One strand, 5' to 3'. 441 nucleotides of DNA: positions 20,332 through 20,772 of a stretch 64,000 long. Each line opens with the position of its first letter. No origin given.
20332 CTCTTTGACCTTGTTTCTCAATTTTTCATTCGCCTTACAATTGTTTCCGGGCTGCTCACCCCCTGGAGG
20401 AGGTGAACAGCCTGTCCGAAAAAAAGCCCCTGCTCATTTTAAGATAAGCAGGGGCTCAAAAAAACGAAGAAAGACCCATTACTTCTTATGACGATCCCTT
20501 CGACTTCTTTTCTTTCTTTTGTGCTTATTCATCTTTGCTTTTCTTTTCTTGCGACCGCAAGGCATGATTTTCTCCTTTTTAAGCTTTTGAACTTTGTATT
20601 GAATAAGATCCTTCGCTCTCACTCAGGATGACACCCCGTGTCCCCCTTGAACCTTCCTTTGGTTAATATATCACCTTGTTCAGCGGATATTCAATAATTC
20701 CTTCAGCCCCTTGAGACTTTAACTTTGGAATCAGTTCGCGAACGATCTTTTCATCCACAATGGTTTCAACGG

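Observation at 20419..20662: Unannotated 28-aa ultra-basic protein gene (bS22-like) with its own SD and terminator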

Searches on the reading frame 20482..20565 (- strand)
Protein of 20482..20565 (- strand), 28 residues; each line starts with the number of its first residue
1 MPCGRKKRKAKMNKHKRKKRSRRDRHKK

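Call 3: search_protein_families(library=pfam, proteins=[window:20482-20565:-], max_evalue=10)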
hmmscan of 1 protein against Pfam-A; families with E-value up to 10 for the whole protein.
seq(28 aa): 1 family
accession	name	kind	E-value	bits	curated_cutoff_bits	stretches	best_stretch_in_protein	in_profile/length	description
PF08213.16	COX24_C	-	0.028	14.7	23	1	5-27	5-27/33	Mitochondrial mRNA-processing protein COX24, C-terminal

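Call 4: search_protein_families(library=ncbifam, proteins=[window:20482-20565:-], max_evalue=10)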
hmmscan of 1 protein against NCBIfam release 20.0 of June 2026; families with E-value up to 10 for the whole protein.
seq(28 aa): 0 families

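Call 5: search_solved_structures(query=window:20482-20565:-, max_evalue=10, show_alignments=5)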
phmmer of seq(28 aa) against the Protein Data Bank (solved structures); distinct sequences matched with E-value up to 10: 3.
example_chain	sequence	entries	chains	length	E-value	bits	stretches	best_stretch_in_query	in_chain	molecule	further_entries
8fmw_V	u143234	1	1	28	0.00018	24.6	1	1-28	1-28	30S ribosomal protein bS22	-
7jil_5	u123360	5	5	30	0.0025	21.2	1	1-28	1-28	30S ribosomal protein S22 | 50S ribosomal protein L38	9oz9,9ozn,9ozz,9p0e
9i5v_10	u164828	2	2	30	0.019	18.6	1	1-28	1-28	AURKAIP1/COX24 domain-containing protein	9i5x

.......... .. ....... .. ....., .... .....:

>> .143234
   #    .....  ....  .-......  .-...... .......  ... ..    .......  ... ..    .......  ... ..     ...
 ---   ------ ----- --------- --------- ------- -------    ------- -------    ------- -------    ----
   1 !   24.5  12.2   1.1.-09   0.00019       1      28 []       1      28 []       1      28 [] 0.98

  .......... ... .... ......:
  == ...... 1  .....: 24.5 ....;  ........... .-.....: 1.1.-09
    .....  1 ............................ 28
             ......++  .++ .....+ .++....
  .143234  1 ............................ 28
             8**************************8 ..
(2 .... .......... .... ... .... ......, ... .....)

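Call 8: list_cluster_members(proteins=[window:20482-20565:-])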
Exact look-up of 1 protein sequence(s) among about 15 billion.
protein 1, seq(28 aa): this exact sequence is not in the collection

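Call 10: search_solved_structures(query=A1, max_evalue=10, show_alignments=0)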
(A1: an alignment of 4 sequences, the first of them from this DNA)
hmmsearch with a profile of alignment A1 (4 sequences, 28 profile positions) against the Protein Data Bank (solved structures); distinct sequences matched with E-value up to 10: 3.
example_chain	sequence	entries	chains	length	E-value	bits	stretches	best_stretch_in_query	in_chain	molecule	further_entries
7jil_5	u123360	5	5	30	2.9e-14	56.5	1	1-28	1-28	30S ribosomal protein S22 | 50S ribosomal protein L38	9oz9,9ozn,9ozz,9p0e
8fmw_V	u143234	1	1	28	2.5e-13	53.5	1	1-28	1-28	30S ribosomal protein bS22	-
9i5v_10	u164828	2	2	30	4.7e-13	52.6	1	1-28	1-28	AURKAIP1/COX24 domain-containing protein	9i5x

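Call 11: find_related_loci(query=A1, collection=genome_contigs, flank=6000)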
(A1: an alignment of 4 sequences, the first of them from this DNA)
Query A1 (28 aa) in genome_contigs; peptide patterns used: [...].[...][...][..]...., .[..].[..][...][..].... (x = any residue, [..] = any of these).
600 stretches matched a pattern (row limit reached: there are more); 19 encode a relative of the query (tblastn E <= 1e-3); 19 distinct loci.
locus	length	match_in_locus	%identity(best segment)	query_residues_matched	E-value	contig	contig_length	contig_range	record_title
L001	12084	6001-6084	71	1-28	5e-8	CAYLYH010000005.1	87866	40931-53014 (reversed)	MAG TPA_asm: uncultured bacterium isolate SRP077602_co11_399 genome assembly, contig: NODE_124_length_87866_cov_11.67622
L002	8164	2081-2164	71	1-28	8e-8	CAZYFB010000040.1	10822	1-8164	MAG TPA_asm: uncultured bacterium isolate binchicken_co282_367 genome assembly, contig: NODE_9777_length_10822_cov_4.483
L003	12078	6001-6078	73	1-26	2e-7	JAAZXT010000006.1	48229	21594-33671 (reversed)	MAG: Candidatus Neomarinimicrobiota bacterium isolate bin14o c_000001971018, whole genome shotgun sequence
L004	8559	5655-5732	73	1-26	2e-7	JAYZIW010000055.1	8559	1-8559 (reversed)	MAG: Candidatus Neomarinimicrobiota bacterium isolate XB_MAG245 DB_MAG245_0055, whole genome shotgun sequence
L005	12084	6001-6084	68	1-28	2e-7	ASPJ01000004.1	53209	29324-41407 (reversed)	Marinimicrobia bacterium SCGC AAA003-L08 A03L08DRAFT_contig_3_0.4_C, whole genome shotgun sequence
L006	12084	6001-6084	61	1-28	3e-7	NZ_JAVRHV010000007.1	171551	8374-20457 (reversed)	Urechidicola vernalis strain P050 7, whole genome shotgun sequence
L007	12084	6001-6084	68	1-28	4e-7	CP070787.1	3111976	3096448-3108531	MAG: Fidelibacterota bacterium isolate bin1478 chromosome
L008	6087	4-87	61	1-28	2e-6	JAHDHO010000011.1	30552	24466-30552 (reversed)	MAG: Polaribacter sp. isolate MAG-71 ND_1154, whole genome shotgun sequence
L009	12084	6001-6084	61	1-28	2e-6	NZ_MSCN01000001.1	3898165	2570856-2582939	Polaribacter porphyrae strain NBRC 108759 scaffold00001, whole genome shotgun sequence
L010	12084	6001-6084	61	1-28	2e-6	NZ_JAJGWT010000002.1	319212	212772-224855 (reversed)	Tenacibaculum piscium strain RT-G24 Contig02, whole genome shotgun sequence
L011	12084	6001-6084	61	1-28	2e-6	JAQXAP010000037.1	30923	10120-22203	MAG: Polaribacter sp. isolate cluster4_bin.11 k119_587183, whole genome shotgun sequence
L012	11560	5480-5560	59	1-27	6e-6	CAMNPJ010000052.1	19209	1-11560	MAG: uncultured Treponema sp. isolate SRR873597_bin.149_metaWRAP_v1.3_MAG genome assembly, contig: NODE.6658_length_1920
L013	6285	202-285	61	1-28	1e-5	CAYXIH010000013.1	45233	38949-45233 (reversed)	MAG TPA_asm: uncultured Sphaerochaeta sp. isolate SRP335695_co1_44 genome assembly, contig: NODE_314_length_45233_cov_34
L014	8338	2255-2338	61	1-28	1e-5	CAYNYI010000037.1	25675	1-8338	MAG TPA_asm: uncultured Fibrobacterota bacterium isolate SRP252850_co1_86 genome assembly, contig: NODE_3364_length_2567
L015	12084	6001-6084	61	1-28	1e-5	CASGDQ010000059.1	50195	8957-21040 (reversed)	uncultured Spirochaetales bacterium isolate SI.O1.metabat-bins.44 genome assembly, contig: SI.O1.metabat-bins.44.fa_k141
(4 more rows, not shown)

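Call 41: search_protein_families(library=pfam, alignment_id=A3, max_evalue=10)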
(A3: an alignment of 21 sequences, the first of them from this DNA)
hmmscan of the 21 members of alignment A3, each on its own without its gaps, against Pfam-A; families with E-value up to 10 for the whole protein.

A. member 1, seq(28 aa): 1 family
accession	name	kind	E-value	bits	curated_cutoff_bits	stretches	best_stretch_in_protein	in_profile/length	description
PF08213.16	COX24_C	-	0.028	14.7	23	1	5-27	5-27/33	Mitochondrial mRNA-processing protein COX24, C-terminal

B. families by the number of members that match (of 21 scanned): 3 families
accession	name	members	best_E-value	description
PF08213.16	COX24_C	13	1.2e-05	Mitochondrial mRNA-processing protein COX24, C-terminal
PF21579.3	PabTrmU54_TRAM_dom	1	0.22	tRNA (uracil(54)-C(5))-methyltransferase, TRAM domain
PF11833.13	CPP1-like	1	2.3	Protein CHAPERONE-LIKE PROTEIN OF POR1-like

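Call 42: search_solved_structures(query=A3, max_evalue=10, show_alignments=0)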
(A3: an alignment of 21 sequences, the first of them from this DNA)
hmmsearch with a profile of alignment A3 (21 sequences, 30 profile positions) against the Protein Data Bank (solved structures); distinct sequences matched with E-value up to 10: 3.
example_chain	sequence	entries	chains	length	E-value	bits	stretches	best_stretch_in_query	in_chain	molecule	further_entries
7jil_5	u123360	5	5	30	7.9e-14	55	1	1-30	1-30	30S ribosomal protein S22 | 50S ribosomal protein L38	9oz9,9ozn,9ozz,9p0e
9i5v_10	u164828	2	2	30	1.4e-11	47.8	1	1-30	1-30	AURKAIP1/COX24 domain-containing protein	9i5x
8fmw_V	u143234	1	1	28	1.6e-11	47.7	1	1-28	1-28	30S ribosomal protein bS22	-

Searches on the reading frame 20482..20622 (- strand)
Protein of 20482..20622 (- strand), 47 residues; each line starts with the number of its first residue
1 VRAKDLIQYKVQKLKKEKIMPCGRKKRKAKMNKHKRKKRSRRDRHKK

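Call 44: find_homologous_proteins(query=window:20482-20622:-, max_evalue=0.001)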
Query window:20482-20622:- (47 aa): 1 proteins with E <= 0.001 among 1 candidates.
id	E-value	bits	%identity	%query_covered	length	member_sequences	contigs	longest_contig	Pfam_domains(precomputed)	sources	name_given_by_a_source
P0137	9.3e-4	37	86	60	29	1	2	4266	-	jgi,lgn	-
